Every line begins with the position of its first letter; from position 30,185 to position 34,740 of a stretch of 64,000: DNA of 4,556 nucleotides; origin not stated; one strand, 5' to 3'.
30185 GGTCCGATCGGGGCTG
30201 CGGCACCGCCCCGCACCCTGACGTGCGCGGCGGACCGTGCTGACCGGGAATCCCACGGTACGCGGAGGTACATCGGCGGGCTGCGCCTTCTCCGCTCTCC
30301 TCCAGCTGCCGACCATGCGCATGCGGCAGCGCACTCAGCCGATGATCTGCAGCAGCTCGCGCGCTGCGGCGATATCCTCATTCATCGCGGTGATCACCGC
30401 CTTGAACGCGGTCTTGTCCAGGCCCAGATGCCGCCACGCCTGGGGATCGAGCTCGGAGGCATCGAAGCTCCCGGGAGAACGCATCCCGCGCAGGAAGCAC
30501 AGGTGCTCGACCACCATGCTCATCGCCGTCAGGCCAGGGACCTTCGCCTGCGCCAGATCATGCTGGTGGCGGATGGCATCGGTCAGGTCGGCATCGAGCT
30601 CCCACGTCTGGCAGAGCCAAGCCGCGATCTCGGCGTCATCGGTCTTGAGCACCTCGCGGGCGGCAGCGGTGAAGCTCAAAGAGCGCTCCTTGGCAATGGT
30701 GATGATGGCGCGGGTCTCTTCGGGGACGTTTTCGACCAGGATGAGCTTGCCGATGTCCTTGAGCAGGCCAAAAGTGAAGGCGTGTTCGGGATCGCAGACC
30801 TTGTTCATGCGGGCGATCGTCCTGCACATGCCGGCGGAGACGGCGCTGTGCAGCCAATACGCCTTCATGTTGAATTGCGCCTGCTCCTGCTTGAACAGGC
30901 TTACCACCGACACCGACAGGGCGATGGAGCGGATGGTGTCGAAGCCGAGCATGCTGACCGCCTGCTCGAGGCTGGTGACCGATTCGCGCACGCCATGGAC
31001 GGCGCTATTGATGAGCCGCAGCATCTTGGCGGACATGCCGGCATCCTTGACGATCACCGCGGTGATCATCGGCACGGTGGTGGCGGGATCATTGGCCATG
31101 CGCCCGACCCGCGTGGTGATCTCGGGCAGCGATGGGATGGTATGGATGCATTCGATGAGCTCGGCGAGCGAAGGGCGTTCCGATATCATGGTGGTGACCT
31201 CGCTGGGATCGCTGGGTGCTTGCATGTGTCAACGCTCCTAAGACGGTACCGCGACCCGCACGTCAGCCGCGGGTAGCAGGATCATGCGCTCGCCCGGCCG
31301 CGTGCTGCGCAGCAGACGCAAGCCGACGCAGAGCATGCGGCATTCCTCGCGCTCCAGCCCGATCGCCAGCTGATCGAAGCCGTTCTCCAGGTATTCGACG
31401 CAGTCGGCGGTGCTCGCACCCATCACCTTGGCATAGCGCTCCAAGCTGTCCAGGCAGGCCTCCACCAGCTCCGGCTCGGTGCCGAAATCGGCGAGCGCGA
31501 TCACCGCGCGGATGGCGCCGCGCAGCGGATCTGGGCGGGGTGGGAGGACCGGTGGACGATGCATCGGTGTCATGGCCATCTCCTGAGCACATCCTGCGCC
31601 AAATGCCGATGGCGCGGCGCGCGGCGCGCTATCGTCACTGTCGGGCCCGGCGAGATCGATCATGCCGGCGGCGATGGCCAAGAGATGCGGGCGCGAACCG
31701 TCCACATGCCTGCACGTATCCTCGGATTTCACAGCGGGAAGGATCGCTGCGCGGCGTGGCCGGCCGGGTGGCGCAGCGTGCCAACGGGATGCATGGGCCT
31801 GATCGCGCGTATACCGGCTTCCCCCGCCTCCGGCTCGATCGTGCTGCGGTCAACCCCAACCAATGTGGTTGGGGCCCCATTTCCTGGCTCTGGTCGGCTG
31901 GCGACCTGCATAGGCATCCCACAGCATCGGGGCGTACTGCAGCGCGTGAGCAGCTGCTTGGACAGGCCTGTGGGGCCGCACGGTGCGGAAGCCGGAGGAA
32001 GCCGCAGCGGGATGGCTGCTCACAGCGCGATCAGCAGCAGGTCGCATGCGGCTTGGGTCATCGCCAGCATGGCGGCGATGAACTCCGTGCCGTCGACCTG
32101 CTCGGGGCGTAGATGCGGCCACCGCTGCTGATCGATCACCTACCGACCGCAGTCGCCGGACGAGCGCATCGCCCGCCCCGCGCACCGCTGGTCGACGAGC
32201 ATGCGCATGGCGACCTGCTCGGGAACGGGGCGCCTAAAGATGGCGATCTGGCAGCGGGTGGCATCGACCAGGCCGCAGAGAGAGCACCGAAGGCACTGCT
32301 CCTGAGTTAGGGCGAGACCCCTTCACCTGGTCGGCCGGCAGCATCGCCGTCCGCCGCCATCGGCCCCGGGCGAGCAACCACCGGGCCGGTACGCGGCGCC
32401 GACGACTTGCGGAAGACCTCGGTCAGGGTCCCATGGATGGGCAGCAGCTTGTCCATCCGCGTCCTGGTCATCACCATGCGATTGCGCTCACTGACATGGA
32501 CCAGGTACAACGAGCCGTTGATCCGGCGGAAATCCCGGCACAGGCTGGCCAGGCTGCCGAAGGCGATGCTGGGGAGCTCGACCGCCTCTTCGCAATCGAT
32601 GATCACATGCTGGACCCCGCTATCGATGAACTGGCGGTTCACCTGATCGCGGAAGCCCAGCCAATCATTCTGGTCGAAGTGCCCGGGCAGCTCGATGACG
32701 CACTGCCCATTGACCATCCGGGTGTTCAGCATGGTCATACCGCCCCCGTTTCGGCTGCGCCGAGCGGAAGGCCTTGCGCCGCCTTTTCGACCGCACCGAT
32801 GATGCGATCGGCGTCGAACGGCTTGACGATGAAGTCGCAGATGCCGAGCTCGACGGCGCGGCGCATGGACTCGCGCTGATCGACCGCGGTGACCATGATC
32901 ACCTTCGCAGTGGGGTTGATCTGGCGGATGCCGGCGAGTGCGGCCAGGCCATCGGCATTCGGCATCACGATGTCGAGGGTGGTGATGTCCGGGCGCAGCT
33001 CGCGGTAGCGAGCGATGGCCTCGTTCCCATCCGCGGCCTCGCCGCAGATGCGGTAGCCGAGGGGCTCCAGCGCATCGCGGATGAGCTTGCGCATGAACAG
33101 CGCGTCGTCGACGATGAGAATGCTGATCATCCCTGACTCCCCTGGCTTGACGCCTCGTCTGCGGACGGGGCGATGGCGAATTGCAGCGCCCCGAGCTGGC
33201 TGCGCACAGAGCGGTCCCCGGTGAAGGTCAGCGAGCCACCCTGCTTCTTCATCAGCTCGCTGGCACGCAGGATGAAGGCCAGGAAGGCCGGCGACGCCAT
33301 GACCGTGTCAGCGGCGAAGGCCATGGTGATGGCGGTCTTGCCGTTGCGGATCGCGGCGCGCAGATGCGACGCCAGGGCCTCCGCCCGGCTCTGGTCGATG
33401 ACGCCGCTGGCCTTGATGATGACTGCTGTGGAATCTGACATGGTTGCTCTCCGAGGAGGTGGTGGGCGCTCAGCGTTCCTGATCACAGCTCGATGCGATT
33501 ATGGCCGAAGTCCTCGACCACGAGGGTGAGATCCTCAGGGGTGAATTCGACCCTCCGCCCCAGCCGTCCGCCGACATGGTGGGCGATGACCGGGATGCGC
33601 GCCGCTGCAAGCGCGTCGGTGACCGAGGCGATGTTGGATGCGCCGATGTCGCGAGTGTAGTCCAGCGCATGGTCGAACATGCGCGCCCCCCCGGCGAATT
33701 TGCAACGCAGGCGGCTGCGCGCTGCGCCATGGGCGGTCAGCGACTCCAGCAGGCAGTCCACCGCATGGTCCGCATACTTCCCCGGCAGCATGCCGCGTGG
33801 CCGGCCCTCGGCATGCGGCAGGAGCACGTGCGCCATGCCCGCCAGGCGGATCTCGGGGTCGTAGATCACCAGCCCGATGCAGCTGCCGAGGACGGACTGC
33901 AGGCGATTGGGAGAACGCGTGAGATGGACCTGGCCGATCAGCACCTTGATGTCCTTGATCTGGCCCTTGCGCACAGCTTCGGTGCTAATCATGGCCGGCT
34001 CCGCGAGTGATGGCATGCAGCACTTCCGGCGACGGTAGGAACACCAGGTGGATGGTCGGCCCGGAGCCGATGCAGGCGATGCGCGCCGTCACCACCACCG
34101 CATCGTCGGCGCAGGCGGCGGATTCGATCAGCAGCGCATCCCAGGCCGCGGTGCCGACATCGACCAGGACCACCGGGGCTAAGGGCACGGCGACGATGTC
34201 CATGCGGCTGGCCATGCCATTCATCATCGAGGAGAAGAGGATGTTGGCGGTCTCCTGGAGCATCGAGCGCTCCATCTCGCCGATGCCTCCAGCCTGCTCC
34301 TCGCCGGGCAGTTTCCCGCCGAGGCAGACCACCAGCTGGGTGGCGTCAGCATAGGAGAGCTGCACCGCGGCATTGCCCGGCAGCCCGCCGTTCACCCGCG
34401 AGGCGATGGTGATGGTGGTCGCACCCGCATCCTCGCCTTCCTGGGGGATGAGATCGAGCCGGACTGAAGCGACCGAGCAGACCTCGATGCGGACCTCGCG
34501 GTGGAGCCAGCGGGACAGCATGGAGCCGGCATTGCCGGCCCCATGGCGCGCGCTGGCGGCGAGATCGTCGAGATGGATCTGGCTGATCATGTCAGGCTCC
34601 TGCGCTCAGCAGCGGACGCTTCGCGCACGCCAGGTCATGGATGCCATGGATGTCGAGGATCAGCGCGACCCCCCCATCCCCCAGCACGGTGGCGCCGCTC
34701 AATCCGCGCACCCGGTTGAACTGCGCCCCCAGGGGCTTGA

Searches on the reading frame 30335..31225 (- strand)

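Call 4: search_protein_families(library=pfam, proteins=[window:30335-31225:-])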
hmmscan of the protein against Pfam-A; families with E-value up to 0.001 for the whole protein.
window:30335-31225:- (296 aa): 1 family
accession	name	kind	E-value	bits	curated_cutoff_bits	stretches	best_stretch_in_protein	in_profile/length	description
PF08668.18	HDOD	-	2.1e-55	187.7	22.9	1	30-223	1-195/196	HDOD domain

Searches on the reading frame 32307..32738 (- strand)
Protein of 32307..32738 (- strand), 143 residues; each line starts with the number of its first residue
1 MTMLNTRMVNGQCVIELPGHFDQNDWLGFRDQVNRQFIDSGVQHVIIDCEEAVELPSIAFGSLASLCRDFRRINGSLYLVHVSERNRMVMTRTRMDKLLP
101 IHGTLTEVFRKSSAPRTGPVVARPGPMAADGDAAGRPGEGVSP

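Call 4: search_protein_families(library=pfam, proteins=[window:32307-32738:-])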
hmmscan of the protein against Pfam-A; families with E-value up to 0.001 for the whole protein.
window:32307-32738:- (143 aa): 1 family
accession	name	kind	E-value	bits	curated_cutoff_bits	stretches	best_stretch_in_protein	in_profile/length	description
PF01740.26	STAS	-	6e-11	42.5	22.6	1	6-106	4-104/106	STAS domain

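Call 62: search_protein_families(library=ncbifam, proteins=[window:32307-32738:-], max_evalue=0.00001)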
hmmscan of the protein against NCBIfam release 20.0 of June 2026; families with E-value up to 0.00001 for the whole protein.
window:32307-32738:- (143 aa): 1 family
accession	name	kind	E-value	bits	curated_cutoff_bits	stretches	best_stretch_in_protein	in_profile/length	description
TIGR00377.1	ant_ant_sig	superfamily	4.6e-10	39.3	53.45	1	3-105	4-106/108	anti-sigma factor antagonist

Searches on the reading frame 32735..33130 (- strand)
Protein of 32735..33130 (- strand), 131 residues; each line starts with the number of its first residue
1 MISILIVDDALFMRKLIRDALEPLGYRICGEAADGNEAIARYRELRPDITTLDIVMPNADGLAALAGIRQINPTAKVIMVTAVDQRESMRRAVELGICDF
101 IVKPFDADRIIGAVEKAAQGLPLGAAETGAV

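Call 4: search_protein_families(library=pfam, proteins=[window:32735-33130:-])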
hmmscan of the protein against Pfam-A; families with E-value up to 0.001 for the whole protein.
window:32735-33130:- (131 aa): 1 family
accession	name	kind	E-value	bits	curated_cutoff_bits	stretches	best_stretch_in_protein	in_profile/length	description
PF00072.30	Response_reg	-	5.7e-29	101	30.2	1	4-114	1-110/111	Response regulator receiver domain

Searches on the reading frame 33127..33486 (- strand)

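Call 4: search_protein_families(library=pfam, proteins=[window:33127-33486:-])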
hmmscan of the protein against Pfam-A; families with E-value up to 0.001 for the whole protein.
window:33127-33486:- (119 aa): 1 family
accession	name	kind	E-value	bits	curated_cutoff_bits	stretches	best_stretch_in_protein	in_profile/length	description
PF13466.11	STAS_2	-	2.3e-05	24.9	29.2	1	24-91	1-66/80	STAS domain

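Call 62: search_protein_families(library=ncbifam, proteins=[window:33127-33486:-], max_evalue=0.00001)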
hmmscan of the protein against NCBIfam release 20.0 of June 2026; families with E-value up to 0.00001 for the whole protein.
window:33127-33486:- (119 aa): 0 families

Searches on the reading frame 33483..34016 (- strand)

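Call 4: search_protein_families(library=pfam, proteins=[window:33483-34016:-])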
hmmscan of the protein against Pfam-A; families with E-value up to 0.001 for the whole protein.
window:33483-34016:- (177 aa): 1 family
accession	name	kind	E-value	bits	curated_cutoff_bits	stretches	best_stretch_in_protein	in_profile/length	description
PF03975.18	CheD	-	6.6e-25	87.8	25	1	65-168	1-107/108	CheD chemotactic sensory transduction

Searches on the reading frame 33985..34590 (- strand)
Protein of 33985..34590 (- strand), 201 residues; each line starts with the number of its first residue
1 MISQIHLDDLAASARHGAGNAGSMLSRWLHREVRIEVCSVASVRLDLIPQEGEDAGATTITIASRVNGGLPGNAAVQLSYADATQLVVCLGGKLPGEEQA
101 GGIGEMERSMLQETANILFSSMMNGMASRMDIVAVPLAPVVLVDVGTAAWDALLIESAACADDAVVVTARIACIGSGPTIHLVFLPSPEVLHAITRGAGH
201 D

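Call 4: search_protein_families(library=pfam, proteins=[window:33985-34590:-])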
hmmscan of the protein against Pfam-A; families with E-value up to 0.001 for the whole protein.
window:33985-34590:- (201 aa): 1 family
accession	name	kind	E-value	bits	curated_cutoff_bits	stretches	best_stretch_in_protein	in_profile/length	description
PF04509.17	CheC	-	6.5e-05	23.2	22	0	106-127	1-22/38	CheC-like family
